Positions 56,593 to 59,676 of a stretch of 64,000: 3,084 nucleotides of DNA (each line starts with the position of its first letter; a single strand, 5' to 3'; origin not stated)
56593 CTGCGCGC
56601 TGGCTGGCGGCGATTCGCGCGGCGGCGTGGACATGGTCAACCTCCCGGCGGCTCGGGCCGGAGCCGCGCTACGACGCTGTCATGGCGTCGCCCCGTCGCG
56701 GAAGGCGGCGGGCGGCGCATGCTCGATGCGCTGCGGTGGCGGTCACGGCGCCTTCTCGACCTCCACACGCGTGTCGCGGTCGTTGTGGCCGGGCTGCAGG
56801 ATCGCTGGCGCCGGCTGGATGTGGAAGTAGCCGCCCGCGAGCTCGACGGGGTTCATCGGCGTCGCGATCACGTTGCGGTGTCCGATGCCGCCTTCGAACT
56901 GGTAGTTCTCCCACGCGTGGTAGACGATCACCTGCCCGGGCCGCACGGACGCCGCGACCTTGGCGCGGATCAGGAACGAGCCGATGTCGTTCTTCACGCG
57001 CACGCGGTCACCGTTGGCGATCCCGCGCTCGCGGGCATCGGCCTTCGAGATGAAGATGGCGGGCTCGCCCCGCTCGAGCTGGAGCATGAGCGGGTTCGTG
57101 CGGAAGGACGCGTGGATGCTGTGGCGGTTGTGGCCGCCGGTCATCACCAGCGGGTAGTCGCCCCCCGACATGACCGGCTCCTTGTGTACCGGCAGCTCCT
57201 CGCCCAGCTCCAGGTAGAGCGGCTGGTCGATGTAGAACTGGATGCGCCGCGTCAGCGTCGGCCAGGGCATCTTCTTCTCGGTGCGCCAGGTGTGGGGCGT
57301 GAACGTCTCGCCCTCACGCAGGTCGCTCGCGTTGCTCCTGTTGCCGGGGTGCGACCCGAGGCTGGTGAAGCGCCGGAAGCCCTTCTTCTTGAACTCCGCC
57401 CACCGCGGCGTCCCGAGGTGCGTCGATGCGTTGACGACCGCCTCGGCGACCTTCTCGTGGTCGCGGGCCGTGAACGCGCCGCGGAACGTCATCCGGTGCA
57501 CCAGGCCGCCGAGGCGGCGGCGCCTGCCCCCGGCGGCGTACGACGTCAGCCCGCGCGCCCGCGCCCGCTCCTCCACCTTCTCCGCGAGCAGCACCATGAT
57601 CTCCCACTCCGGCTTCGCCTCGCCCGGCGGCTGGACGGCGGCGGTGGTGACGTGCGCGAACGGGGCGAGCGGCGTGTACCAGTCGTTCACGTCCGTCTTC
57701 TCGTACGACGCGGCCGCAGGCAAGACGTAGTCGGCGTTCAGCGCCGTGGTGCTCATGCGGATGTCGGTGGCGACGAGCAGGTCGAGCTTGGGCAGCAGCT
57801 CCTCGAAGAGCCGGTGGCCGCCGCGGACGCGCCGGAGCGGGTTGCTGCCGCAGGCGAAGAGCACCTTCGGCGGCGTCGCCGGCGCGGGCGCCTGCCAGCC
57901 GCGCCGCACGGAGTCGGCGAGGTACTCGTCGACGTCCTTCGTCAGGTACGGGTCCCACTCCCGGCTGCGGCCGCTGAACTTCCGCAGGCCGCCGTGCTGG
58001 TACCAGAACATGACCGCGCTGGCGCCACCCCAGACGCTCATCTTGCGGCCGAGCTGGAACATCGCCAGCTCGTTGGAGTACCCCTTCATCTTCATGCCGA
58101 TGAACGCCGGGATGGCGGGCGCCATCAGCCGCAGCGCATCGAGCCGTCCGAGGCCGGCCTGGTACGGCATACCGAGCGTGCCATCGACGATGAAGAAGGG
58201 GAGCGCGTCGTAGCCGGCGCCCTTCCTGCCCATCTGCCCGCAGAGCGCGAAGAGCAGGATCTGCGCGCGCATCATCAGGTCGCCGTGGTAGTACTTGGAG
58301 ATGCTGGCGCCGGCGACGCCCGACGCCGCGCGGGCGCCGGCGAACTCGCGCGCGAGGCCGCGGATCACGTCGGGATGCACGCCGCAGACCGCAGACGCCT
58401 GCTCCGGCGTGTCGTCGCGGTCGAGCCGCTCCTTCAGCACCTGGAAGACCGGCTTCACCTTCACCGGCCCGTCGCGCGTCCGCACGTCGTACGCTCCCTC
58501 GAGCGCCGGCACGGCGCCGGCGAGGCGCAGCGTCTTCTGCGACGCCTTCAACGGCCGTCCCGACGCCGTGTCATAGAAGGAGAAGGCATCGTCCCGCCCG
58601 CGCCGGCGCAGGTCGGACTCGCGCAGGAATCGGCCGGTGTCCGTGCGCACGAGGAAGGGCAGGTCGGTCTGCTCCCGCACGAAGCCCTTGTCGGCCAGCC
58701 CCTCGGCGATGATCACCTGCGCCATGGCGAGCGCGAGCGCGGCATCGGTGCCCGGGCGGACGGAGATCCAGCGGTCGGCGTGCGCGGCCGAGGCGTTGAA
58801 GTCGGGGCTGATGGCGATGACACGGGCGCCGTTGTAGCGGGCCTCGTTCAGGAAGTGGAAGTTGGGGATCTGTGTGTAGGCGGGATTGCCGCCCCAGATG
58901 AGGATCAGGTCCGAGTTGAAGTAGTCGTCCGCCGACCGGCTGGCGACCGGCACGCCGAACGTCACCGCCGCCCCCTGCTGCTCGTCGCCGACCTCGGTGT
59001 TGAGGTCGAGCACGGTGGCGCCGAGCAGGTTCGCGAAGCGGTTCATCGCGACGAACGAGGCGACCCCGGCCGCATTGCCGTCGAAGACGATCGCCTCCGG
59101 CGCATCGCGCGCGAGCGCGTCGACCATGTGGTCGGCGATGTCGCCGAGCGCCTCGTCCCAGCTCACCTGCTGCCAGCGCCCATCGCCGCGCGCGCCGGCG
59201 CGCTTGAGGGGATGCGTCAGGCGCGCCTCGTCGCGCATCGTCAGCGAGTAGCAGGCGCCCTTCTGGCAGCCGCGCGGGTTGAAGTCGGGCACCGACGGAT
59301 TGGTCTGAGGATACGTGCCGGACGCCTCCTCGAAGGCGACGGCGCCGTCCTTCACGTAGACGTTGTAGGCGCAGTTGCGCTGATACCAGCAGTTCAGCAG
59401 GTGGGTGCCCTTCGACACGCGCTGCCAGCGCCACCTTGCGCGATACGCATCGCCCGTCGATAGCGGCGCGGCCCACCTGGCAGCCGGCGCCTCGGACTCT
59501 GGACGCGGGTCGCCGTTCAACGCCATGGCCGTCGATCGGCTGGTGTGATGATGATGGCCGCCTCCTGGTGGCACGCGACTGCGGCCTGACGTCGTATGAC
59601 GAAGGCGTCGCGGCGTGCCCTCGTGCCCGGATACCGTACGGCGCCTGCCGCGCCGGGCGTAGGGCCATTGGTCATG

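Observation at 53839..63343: Tandem paralogous cytoplasmic NarG-like molybdoenzyme catalytic subunits with no beta/gamma/chaperone genes, co-oriented with a NarL-type two-component system with a GAF-containing kinase, and a divergent cytochrome b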

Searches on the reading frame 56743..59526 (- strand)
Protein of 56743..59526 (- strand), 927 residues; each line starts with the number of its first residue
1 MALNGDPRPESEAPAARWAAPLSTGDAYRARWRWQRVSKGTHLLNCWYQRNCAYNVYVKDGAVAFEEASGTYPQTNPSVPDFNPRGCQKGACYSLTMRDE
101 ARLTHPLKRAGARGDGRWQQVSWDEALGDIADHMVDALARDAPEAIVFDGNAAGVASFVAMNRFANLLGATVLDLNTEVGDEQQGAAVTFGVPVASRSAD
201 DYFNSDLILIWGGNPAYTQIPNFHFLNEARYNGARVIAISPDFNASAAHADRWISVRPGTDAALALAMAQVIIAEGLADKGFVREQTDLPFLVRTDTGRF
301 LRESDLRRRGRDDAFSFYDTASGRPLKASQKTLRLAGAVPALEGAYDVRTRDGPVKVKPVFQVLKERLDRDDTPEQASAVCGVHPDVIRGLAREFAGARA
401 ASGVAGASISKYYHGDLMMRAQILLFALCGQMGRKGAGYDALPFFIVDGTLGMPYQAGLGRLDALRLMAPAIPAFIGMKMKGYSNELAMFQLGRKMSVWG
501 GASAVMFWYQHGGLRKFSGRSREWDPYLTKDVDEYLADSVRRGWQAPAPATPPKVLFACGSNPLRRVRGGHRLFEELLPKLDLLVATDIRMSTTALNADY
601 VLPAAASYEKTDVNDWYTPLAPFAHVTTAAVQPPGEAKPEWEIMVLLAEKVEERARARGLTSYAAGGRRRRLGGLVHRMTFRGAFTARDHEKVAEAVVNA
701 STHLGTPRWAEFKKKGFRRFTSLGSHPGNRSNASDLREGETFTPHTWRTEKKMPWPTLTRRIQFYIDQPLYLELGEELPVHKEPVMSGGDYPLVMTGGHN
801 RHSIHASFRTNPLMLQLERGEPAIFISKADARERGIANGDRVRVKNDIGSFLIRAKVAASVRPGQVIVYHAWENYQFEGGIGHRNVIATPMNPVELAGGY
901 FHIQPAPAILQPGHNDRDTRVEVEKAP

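Call 8: search_protein_families(library=pfam, proteins=[window:56743-59526:-])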
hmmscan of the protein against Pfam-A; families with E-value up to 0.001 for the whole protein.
window:56743-59526:- (927 aa): 2 families
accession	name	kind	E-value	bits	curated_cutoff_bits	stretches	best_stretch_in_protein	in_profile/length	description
PF00384.28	Molybdopterin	-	3.8e-54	184.5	24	1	102-650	1-353/353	Molybdopterin oxidoreductase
PF01568.27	Molydop_binding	-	5.3e-19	68.7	26.8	1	793-876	1-84/110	Molydopterin dinucleotide binding domain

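Call 9: search_protein_families(library=ncbifam, proteins=[window:56743-59526:-])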
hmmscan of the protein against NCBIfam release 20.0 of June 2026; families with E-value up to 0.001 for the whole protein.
window:56743-59526:- (927 aa): 26 families (the best 25 are shown)
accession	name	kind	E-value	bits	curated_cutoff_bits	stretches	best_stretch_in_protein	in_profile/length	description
TIGR03479.1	DMSO_red_II_alp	subfamily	2.2e-262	873.2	984.75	1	26-924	46-913/913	molybdopterin-dependent oxidoreductase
NF042978.1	EthbenzDh_ebdA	equivalog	9.5e-191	636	2000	1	23-926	63-977/977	ethylbenzene dehydrogenase subunit alpha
TIGR01580.1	narG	equivalog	3.3e-90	303.2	1084.15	4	112-313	151-368/1235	nitrate reductase subunit alpha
TIGR02166.1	dmsA_ynfE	subfamily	8.1e-67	225.9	777.7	4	39-284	46-296/794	DMSO/selenate family reductase complex A subunit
TIGR01591.1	Fdh-alpha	equivalog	6.5e-57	193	666.25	4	83-287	34-238/672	formate dehydrogenase subunit alpha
NF012032.0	PRK15488.1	equivalog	7.4e-50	169.7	694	3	71-286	67-280/759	thiosulfate reductase PhsA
NF041885.1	selenate_YnfE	exception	1.3e-43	148.9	1675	2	35-283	46-302/805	selenate/tellurate reductase subunit YnfE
NF041884.1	selenate_YnfF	exception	1.1e-41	142.7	1650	2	44-283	52-295/798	selenate/tellurate reductase subunit YnfF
NF011566.1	PRK14990.1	exception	3.7e-41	141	1600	2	45-284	66-316/814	dimethylsulfoxide reductase subunit A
TIGR00509.1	bisC_fam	subfamily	4.4e-41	141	1017.55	4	103-287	55-259/772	molybdopterin guanine dinucleotide-containing S/N-oxide reductase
NF047855.1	AssmNtatRedNasC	equivalog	2.3e-38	132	1100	3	80-288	55-264/708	assimilatory nitrate reductase catalytic subunit NasC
TIGR01553.1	formate-DH-alph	equivalog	6.7e-30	103.6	814.2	1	77-442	81-443/1009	formate dehydrogenase-N subunit alpha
NF011682.0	PRK15102.1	equivalog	3.8e-27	94.7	909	3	368-440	327-398/829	trimethylamine-N-oxide reductase TorA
TIGR02164.1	torA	equivalog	8.2e-27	93.7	1465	3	364-485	319-437/824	trimethylamine-N-oxide reductase TorA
NF041783.2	mnquin_red_QrcB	equivalog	2.3e-26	92.2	440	2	92-277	97-282/695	menaquinone reductase molybdopterin-binding-like subunit QrcB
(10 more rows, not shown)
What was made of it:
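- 56743..59526 (-): Mo2: Tat-less alpha subunit of a second, deeper lineage, 927 aa. TIGR03479 873 bits (call 9).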

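Call 35: search_solved_structures(query=window:56743-59526:-, show_alignments=1, max_evalue=1e-20)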
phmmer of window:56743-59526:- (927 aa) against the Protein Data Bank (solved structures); distinct sequences matched with E-value up to 1e-20: 28.
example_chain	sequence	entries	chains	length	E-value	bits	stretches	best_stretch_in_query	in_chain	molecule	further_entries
2ivf_A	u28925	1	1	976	1.7e-181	609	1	22-925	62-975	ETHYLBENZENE DEHYDROGENASE ALPHA-SUBUNIT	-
4ydd_A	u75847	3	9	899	4e-160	538.3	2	27-326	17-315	DMSO reductase family type II enzyme, molybdopterin subunit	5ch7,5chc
5e7o_A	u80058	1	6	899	4.1e-160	538.3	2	27-326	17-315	DMSO reductase family type II enzyme, molybdopterin subunit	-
3egw_A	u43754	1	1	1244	3.2e-74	254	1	111-296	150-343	Respiratory nitrate reductase 1 alpha chain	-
1r27_A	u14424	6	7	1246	3.3e-74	254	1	111-296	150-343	Respiratory nitrate reductase 1 alpha chain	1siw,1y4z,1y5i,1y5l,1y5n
1q16_A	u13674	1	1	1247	3.3e-74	253.9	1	111-296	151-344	Respiratory nitrate reductase 1 alpha chain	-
3ir7_A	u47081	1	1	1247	5.5e-74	253.2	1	111-296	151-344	Respiratory nitrate reductase 1 alpha chain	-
3ir6_A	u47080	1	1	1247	5.7e-73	249.9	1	111-296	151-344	Respiratory nitrate reductase 1 alpha chain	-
3ir5_A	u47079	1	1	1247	1.6e-72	248.4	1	111-296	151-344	Respiratory nitrate reductase 1 alpha chain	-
2vpw_A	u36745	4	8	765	5.4e-38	134.1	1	78-287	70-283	THIOSULFATE REDUCTASE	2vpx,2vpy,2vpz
1eu1_A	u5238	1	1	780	3.6e-32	114.8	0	787-871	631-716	DIMETHYL SULFOXIDE REDUCTASE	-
7bkb_D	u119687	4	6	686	4.9e-31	111.1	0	52-286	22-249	Formate dehydrogenase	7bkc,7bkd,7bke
7b04_B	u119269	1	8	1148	9.7e-31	110.1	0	177-305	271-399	Nitrite oxidoreductase subunit A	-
9t1s_L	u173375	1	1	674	2.7e-30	108.6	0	51-287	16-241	formate dehydrogenase (coenzyme F420)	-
2e7z_A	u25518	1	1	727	3.8e-30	108.1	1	50-284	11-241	Acetylene hydratase Ahy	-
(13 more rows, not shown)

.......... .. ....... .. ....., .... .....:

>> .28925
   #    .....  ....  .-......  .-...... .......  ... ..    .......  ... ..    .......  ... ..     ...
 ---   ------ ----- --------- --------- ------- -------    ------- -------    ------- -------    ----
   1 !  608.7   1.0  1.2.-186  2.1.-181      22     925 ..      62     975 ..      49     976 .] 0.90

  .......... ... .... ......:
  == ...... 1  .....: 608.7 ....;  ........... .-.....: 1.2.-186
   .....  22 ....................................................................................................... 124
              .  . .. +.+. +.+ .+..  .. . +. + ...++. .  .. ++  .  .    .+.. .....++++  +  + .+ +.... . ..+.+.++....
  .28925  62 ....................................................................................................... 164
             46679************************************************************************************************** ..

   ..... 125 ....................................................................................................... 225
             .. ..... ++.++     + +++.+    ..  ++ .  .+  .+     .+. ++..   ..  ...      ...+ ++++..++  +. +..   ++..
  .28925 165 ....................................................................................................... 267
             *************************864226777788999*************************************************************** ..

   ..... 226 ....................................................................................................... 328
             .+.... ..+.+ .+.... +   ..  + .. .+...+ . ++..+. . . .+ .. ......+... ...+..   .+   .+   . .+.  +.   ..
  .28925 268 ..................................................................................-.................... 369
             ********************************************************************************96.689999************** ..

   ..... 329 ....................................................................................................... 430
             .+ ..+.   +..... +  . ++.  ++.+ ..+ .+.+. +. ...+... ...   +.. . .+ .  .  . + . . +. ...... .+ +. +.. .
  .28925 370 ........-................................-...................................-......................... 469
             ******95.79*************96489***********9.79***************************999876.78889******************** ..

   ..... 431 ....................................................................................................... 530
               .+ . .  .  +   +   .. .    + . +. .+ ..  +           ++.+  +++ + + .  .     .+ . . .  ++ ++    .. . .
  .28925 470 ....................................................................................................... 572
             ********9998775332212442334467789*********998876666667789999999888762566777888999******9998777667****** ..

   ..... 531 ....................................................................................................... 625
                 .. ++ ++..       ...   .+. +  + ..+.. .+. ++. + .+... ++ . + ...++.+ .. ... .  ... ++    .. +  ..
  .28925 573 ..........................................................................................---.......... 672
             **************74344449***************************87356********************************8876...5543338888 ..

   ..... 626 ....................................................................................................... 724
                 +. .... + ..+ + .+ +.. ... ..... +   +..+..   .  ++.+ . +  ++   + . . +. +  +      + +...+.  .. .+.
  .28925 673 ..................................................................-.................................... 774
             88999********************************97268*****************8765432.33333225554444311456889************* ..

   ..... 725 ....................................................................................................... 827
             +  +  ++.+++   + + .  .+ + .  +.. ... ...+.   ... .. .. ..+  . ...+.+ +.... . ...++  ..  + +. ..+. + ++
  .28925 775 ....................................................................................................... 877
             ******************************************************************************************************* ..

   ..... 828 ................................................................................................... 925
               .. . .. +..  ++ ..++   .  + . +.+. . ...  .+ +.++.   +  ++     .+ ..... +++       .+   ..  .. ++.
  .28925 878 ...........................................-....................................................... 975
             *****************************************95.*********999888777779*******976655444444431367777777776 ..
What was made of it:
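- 56743..59526 (-): EbdA 609 bits and PcrA 538 bits (call 35).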

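Call 36: find_homologous_proteins(query=window:56743-59526:-)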
Query window:56743-59526:- (927 aa): 3798 proteins with E <= 0.001 among 8000 candidates; the best 120 are listed.
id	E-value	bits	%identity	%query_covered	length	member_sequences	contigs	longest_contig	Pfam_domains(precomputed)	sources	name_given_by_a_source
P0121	0.0e+0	2069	100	96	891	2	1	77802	PF00384.28,PF01568.28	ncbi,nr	ncbi:MAG: molybdopterin-dependent oxidoreductase [Chloroflexota bacterium]|nr:molybdopterin-dependen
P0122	0.0e+0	2012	93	100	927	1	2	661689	PF00384.28,PF01568.28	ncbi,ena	-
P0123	0.0e+0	1848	85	100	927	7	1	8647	PF00384.28,PF01568.28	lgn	-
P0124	0.0e+0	1799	85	97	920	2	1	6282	PF00384.28,PF01568.28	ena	-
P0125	0.0e+0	1797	83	100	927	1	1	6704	PF00384.28,PF01568.28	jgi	jgi:DMSO reductase family type II enzyme molybdopterin subunit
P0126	0.0e+0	1773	82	100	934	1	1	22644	PF00384.28,PF01568.28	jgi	-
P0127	0.0e+0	1768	82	99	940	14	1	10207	PF00384.28,PF01568.28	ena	-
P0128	0.0e+0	1753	80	100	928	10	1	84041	PF00384.28,PF01568.28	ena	-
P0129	0.0e+0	1742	81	98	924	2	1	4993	PF00384.28,PF01568.28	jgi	jgi:DMSO reductase family type II enzyme molybdopterin subunit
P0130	0.0e+0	1733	82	97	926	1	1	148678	PF00384.28,PF01568.28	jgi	jgi:DMSO reductase family type II enzyme molybdopterin subunit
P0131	0.0e+0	1724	81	98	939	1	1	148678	PF00384.28,PF01568.28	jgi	jgi:DMSO reductase family type II enzyme molybdopterin subunit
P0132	0.0e+0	1695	78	99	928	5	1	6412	PF00384.28,PF01568.28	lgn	-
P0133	0.0e+0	1669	78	97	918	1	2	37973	PF00384.28,PF01568.28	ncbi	-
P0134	0.0e+0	1632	77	98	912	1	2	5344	PF00384.28,PF01568.28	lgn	-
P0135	0.0e+0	1610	75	98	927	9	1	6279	PF00384.28,PF01568.28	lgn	-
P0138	0.0e+0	1583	73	97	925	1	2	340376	PF00384.28,PF01568.28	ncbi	-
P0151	0.0e+0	1540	72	97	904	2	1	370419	PF00384.28,PF01568.28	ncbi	-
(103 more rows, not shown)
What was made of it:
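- Closest known: Steroid C25 dehydrogenase isoenzymes. Same: Next-tier relatives of Mo2 are labelled steroid C-25 hydroxylase alpha by JGI (call 36).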

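Call 37: find_encoding_contigs(protein=P0122, flank=10000, max_places=2)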
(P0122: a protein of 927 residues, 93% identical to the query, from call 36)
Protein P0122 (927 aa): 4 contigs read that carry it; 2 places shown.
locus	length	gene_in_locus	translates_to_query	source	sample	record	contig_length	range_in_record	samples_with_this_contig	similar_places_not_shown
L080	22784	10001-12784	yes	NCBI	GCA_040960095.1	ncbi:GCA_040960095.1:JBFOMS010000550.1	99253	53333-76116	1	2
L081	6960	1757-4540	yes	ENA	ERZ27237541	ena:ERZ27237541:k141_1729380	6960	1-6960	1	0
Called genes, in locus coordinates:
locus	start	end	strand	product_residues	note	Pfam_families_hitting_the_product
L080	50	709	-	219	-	PF00072:Response_reg, PF00196:GerE, PF08281:Sigma70_r4_2 (weak)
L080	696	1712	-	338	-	PF00672:HAMP (weak), PF07730:HisKA_3, PF13581:HATPase_c_2 (weak), PF02518:HATPase_c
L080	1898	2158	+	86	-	-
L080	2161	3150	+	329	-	-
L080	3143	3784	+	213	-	PF00578:AhpC-TSA, PF08534:Redoxin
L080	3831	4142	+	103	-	PF01521:Fe-S_biosyn (weak)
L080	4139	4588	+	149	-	PF13473:Cupredoxin_1, PF00127:Copper-bind (weak)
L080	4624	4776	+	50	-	PF04945:YHS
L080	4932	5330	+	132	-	-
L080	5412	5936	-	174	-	-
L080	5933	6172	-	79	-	-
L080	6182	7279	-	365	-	PF00033:Cytochrome_B, PF13631:Cytochrom_B_N_2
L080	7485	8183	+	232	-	PF00072:Response_reg, PF00196:GerE, PF08281:Sigma70_r4_2 (weak), PF13384:HTH_23 (weak), PF13412:HTH_24 (weak)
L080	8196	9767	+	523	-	PF13185:GAF_2, PF13492:GAF_3, PF07730:HisKA_3, PF13581:HATPase_c_2 (weak), PF02518:HATPase_c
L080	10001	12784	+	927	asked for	PF00384:Molybdopterin, PF01568:Molydop_binding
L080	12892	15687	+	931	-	PF00384:Molybdopterin, PF01568:Molydop_binding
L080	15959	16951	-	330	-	PF16402:DUF5010, PF16317:Glyco_hydro_99 (weak)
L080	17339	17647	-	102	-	-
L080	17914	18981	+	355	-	-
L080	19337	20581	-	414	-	PF00296:Bac_luciferase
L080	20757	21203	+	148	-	PF13453:Zn_ribbon_TFIIB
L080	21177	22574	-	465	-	PF09594:GT87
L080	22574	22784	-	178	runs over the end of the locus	-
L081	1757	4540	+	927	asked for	PF00384:Molybdopterin, PF01568:Molydop_binding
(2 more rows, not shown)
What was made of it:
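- The arrangement is conserved in L080 (call 37).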

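Call 38: find_encoding_contigs(protein=P0130, flank=10000, max_places=2)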
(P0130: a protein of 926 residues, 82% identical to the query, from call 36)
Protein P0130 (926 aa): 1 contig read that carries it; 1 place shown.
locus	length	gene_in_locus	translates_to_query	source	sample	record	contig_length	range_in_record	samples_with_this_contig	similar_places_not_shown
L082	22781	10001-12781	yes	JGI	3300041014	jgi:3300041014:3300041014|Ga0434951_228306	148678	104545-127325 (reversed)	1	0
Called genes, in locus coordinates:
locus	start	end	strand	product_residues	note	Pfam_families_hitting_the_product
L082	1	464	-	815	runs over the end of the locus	PF01326:PPDK_N, PF27448:Rph_4th, PF00391:PEP-utilizers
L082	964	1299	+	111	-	PF24038:DUF7347 (weak), PF12840:HTH_20, PF01022:HTH_5, PF12802:MarR_2 (weak)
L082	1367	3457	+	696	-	PF03176:MMPL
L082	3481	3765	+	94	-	PF11127:YgaP-like_TM (weak)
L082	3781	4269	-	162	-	-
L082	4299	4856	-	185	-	-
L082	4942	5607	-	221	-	PF00578:AhpC-TSA, PF08534:Redoxin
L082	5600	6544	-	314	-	-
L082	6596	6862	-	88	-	PF13192:Thioredoxin_3 (weak)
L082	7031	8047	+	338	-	PF13581:HATPase_c_2 (faint), PF07730:HisKA_3, PF02518:HATPase_c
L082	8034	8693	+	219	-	PF00072:Response_reg, PF00196:GerE, PF08281:Sigma70_r4_2 (weak)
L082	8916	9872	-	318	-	PF00561:Abhydrolase_1, PF12146:Hydrolase_4, PF12697:Abhydrolase_6, PF06821:Ser_hydrolase (weak)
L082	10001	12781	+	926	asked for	PF00384:Molybdopterin, PF01568:Molydop_binding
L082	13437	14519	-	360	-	PF06723:MreB_Mbl, PF00022:Actin (weak), PF00012:HSP70, PF14450:FtsA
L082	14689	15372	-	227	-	PF00072:Response_reg, PF00486:Trans_reg_C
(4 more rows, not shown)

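Call 44: find_encoding_contigs(protein=P0138, flank=10000, max_places=1)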
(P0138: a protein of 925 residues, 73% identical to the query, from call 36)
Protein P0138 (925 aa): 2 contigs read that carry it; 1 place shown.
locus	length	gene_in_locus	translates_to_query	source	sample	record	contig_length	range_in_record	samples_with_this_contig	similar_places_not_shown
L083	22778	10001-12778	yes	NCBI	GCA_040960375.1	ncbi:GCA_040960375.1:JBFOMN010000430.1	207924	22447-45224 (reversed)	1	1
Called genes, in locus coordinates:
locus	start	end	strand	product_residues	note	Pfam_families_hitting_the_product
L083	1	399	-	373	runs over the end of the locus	-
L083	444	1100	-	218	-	-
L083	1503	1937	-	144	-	-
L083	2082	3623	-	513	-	PF02366:PMT (weak), PF13231:PMT_2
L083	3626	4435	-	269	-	PF14378:PAP2_3, PF01569:PAP2 (weak)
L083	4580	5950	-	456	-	-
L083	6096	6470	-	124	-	PF07858:LEH, PF07366:SnoaL (faint), PF12680:SnoaL_2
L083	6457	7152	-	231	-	PF00440:TetR_N, PF16859:TetR_C_11 (weak)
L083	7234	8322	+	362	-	PF08240:ADH_N, PF00107:ADH_zinc_N, PF13602:ADH_zinc_N_2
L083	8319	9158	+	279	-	PF00285:Citrate_synt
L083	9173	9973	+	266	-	PF00378:ECH_1, PF16113:ECH_2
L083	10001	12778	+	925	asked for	PF00384:Molybdopterin, PF01568:Molydop_binding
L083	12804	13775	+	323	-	PF00478:IMPDH, PF03060:NMO, PF01070:FMN_dh (weak)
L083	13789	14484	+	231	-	PF00378:ECH_1, PF16113:ECH_2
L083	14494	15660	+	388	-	PF02515:CoA_transf_3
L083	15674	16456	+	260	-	PF00378:ECH_1, PF16113:ECH_2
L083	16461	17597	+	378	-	PF02771:Acyl-CoA_dh_N, PF02770:Acyl-CoA_dh_M, PF00441:Acyl-CoA_dh_1, PF08028:Acyl-CoA_dh_2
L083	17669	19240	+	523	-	PF12837:Fer4_6 (weak), PF12838:Fer4_7 (weak), PF14697:Fer4_21, PF01946:Thi4, PF00890:FAD_binding_2 (weak), PF01266:DAO (weak), PF13450:NAD_binding_8, PF01593:Amino_oxidase, +4 more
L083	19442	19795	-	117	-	-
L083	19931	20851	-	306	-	PF01875:Memo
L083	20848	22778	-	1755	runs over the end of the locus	PF13205:Big_5, PF17973:bMG10 (faint), PF01835:MG2 (faint), PF07703:A2M_BRD (weak), PF00207:A2M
